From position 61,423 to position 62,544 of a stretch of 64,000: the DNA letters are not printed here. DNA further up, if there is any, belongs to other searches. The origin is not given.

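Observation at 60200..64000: Scarred accessory junction: IS21 remnant, membrane protein with HtrA-like GNSGGAL motif, truncated B12-radical-SAM gene fragment and a large unknown gene running off the window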

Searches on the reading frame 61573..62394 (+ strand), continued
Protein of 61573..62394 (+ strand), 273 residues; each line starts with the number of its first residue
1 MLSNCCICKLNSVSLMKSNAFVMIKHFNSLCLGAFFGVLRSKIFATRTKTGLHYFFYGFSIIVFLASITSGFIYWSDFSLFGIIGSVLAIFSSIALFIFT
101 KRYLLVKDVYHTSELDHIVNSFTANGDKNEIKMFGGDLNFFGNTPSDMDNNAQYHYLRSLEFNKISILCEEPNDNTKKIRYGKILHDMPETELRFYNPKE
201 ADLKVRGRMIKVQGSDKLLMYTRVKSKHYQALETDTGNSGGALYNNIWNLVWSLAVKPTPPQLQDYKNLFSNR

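Call 69: search_protein_families(library=ncbifam, proteins=[L010:5404-6486:+, L010:6539-6997:+, L010:7001-7792:+, L010:7796-9196:+, L010:9153-9716:+], max_evalue=0.001)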
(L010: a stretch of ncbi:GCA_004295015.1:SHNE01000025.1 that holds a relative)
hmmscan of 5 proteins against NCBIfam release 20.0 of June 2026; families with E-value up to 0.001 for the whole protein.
L010:5404-6486:+ (360 aa): 7 families
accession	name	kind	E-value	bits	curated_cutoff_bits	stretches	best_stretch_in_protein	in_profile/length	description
NF052239.1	antitox_spr1629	equivalog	6.8e-39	134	335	1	9-309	3-318/377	spr1629 family repressor/antitoxin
NF041951.1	phage_RstR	subfamily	5.1e-09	36.4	80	1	9-92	3-88/108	RstR family transcriptional repressor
NF007257.0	PRK09706.1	subfamily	1.5e-06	28.1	101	1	6-70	3-65/135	transcriptional repressor DicA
NF003162.0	PRK04140.1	equivalog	5.6e-06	25.6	263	1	7-63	125-179/317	transcriptional regulator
NF006015.0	PRK08154.1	subfamily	2.9e-05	23.4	204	1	8-104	30-122/314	anaerobic benzoate catabolism transcriptional regulator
TIGR00270.2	TIGR00270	equivalog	0.00017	21.4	110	1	9-65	76-130/159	multiprotein bridging factor aMBF1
NF041677.1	trans_regClgR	equivalog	0.00023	21.2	170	1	7-70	7-68/113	transcriptional regulator ClgR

L010:6539-6997:+ (152 aa): 0 families

L010:7001-7792:+ (263 aa): 0 families

L010:7796-9196:+ (466 aa): 27 families (the best 25 are shown)
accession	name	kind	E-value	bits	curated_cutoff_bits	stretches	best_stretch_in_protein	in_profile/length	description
TIGR03471.1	HpnJ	equivalog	4.9e-27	94.9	577.6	1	158-392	173-390/472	hopanoid biosynthesis associated radical SAM protein HpnJ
NF050148.1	rSAM_ApyD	equivalog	1.6e-23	83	750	1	183-356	196-363/645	RiPP biosynthesis radical SAM protein ApyD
TIGR04013.1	B12_SAM_MJ_1487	hypoth_equivalog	3.8e-22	78.7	251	2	293-400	267-368/382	TIGR04013 family B12-binding domain/radical SAM domain-containing protein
TIGR02026.1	BchE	equivalog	2.4e-21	76.1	481.35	1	22-360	19-366/497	magnesium-protoporphyrin IX monomethyl ester anaerobic oxidative cyclase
TIGR04479.1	bcpD_PhpK_rSAM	subfamily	3.1e-21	75.3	600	1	21-355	68-405/504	PhpK family radical SAM P-methyltransferase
TIGR04072.2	rSAM_ladder_B12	equivalog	7.1e-21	74.3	360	1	23-351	16-341/443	lipid biosynthesis B12-binding/radical SAM protein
TIGR04014.1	B12_SAM_MJ_0865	equivalog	1.3e-18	67.1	360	1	64-359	37-336/434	methyl-coenzyme M reductase glutamine C-methyltransferase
NF038361.1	rSAM_Sden_1168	equivalog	1.9e-16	59.7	575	1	160-359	255-451/560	Sden_1168 family B12-binding radical SAM P-methyltransferase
TIGR04367.1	HpnR_B12_rSAM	equivalog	1.6e-14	53.3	650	1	7-319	8-313/490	hopanoid C-3 methylase HpnR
TIGR04295.1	B12_rSAM_oligo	hypoth_equivalog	7e-13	48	400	1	186-315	200-317/422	TIGR04295 family B12-binding domain-containing radical SAM protein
TIGR04385.1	B12_rSAM_cofa1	equivalog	9.1e-13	48.2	450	1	21-358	16-363/438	B12 lower ligand biosynthesis radical SAM protein BzaD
TIGR03975.1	rSAM_ocin_1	subfamily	2.8e-11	42.7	281.85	1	189-403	264-473/606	RiPP maturation radical SAM C-methyltransferase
TIGR00089.1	TIGR00089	subfamily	7.1e-10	38.2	251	1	289-359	246-318/429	MiaB/RimO family radical SAM methylthiotransferase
TIGR01125.1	TIGR01125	equivalog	2.2e-09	36.9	356.95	1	79-373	54-327/432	30S ribosomal protein S12 methylthiotransferase RimO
TIGR03960.1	rSAM_fuse_unch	hypoth_equivalog_domain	2.2e-09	36.4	462.3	1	167-358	232-423/605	TIGR03960 family B12-binding radical SAM protein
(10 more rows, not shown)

L010:9153-9716:+ (187 aa): 3 families
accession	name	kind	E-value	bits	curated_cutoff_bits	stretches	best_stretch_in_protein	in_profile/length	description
NF040953.1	Arch_udg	equivalog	8.3e-16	58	250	1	6-168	3-170/184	type-4 uracil-DNA glycosylase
TIGR00758.1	UDG_fam4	subfamily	5.4e-15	55.5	125.3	1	14-172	1-162/173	uracil-DNA glycosylase, family 4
TIGR03914.1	UDG_fam_dom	hypoth_equivalog_domain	4.9e-11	42.7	189.95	1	4-166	45-212/231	UdgX family uracil-DNA binding protein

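Call 74: search_solved_structures(query=A2, max_evalue=10)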
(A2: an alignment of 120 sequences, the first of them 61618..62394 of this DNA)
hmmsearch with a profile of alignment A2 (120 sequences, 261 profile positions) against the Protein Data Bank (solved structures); distinct sequences matched with E-value up to 10: 0.

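Call 76: search_protein_representatives(alignment_id=A2)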
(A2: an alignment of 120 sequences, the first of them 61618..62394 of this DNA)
Query: 120 sequences, 261 profile positions. Proteins with E-value up to 0.001 (for the whole library): 116; up to 1e-10: 86; up to 1e-30: 39. The best 116 are listed.
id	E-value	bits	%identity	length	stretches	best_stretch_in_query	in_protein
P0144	2.5e-109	381.2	-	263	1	1-260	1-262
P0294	7.4e-100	350.1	-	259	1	4-260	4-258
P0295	2.0e-95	335.6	-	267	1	1-259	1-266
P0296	5.1e-95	334.3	-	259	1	3-259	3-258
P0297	2.2e-94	332.2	-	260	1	5-260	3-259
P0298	1.0e-92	326.7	-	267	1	1-259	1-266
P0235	2.2e-90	319.1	-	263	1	1-259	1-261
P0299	1.3e-89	316.5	-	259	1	1-259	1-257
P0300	3.4e-89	315.1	-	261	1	1-259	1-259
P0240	2.8e-88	312.2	-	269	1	7-260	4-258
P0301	2.0e-85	302.8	-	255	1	1-257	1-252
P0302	4.1e-84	298.5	-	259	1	6-250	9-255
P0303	3.4e-80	285.6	-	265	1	1-259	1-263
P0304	8.4e-77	274.5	-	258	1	6-260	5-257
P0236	2.5e-76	273.0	-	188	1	74-256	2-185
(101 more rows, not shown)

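Call 104: fold_search(model_id=the predicted structure, library=viral)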
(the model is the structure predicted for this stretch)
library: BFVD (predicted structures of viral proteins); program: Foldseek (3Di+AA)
matches with E <= 10: 445; with E <= 0.001: 0
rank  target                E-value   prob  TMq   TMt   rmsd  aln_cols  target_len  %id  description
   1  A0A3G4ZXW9            2.3e-01  0.12  0.16  0.17  13.0       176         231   12  Uncharacterized protein (Fragment) [Faunusvirus sp.]
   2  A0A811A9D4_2          5.3e-01  0.30  0.12  0.04  10.6        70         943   17  (no name in the UniProt tables at hand)
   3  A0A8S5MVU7            5.6e-01  0.30  0.13  0.33   9.1        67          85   15  DUF5405 domain-containing protein [Siphoviridae sp. ctsBB38]
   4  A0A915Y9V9            5.9e-01  0.08  0.13  0.11  13.6       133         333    9  (no name in the UniProt tables at hand)
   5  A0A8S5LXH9            5.9e-01  0.06  0.12  0.07  12.9       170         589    9  DNA 5'-3' helicase DnaB [Myoviridae sp. ctZgq1]
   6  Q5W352                6.5e-01  0.28  0.10  0.17   3.5        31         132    6  Uncharacterized protein [Sulfolobus islandicus rod-shaped virus 1]
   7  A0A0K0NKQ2            7.3e-01  0.20  0.16  0.05   8.7        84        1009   13  HNH domain-containing protein [Gordonia phage GMA6]
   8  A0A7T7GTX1            7.7e-01  0.13  0.10  0.22   7.9        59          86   15  (no name in the UniProt tables at hand)
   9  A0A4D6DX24            8.1e-01  0.07  0.14  0.13  15.5       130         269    9  Uncharacterized protein [Edwardsiella phage pEt-SU]
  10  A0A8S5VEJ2            9.1e-01  0.11  0.22  0.12  26.4       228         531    7  Receptor Binding Protein [Siphoviridae sp. ctSXZ3]
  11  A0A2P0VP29            9.1e-01  0.06  0.16  0.12  14.5       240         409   12  Class 3 lipase [Tetraselmis virus 1]
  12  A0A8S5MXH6            9.1e-01  0.05  0.15  0.08  53.6       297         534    6  Uncharacterized protein [Myoviridae sp. ctRRy11]
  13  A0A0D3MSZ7            9.6e-01  0.03  0.16  0.04  29.3       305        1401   10  Tail protein [Lactococcus phage WRP3]
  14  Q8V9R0                1.0e+00  0.08  0.10  0.22  10.4        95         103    4  Uncharacterized protein [Sulfolobus islandicus rod-shaped virus 2]
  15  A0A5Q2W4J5            1.0e+00  0.06  0.16  0.11  20.7       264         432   11  (no name in the UniProt tables at hand)
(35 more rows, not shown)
